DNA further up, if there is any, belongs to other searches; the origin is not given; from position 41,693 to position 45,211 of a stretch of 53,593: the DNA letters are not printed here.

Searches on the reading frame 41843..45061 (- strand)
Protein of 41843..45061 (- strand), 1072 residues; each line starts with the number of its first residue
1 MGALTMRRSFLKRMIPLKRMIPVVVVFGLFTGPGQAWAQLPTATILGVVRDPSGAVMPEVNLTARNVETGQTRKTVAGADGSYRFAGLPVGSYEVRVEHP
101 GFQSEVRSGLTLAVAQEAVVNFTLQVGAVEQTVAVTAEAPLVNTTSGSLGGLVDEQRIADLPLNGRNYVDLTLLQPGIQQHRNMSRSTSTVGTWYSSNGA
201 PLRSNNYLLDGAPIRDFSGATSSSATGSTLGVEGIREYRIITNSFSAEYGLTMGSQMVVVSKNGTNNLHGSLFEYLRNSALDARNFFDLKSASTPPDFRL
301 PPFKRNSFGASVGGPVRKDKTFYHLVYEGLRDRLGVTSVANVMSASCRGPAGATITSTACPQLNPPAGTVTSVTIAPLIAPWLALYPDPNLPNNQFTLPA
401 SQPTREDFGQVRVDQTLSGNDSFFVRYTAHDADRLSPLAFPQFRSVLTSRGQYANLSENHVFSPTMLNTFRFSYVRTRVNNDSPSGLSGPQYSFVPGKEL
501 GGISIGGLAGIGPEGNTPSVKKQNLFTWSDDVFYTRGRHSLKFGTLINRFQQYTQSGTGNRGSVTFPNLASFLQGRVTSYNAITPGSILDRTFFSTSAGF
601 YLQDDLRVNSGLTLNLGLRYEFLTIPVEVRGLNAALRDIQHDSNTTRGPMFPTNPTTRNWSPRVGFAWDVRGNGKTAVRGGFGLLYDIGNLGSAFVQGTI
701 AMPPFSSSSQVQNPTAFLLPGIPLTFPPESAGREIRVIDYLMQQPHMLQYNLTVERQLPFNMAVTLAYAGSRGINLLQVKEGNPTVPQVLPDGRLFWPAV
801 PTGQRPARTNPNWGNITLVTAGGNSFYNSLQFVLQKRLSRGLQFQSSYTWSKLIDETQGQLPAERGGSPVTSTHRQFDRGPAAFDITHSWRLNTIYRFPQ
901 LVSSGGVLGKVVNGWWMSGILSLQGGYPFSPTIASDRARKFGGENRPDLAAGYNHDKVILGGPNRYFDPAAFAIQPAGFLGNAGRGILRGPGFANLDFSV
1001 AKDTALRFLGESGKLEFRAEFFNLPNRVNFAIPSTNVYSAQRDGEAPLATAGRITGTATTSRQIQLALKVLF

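Call 20: search_protein_families(library=pfam, proteins=[window:41843-45061:-], max_evalue=0.00001)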
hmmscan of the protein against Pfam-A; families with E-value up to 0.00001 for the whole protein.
window:41843-45061:- (1072 aa): 3 families
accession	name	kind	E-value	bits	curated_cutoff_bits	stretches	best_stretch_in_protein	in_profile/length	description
PF25183.1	OMP_b-brl_4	-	1.1e-184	616.7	30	1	260-1065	1-838/838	Outer membrane beta barrel domain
PF13620.12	CarboxypepD_reg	-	1.2e-22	80.5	32.3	1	44-125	1-82/82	Carboxypeptidase regulatory-like domain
PF00593.30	TonB_dep_Rec_b-barrel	-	4.4e-08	33.8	27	1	429-698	40-253/436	TonB dependent receptor-like, beta-barrel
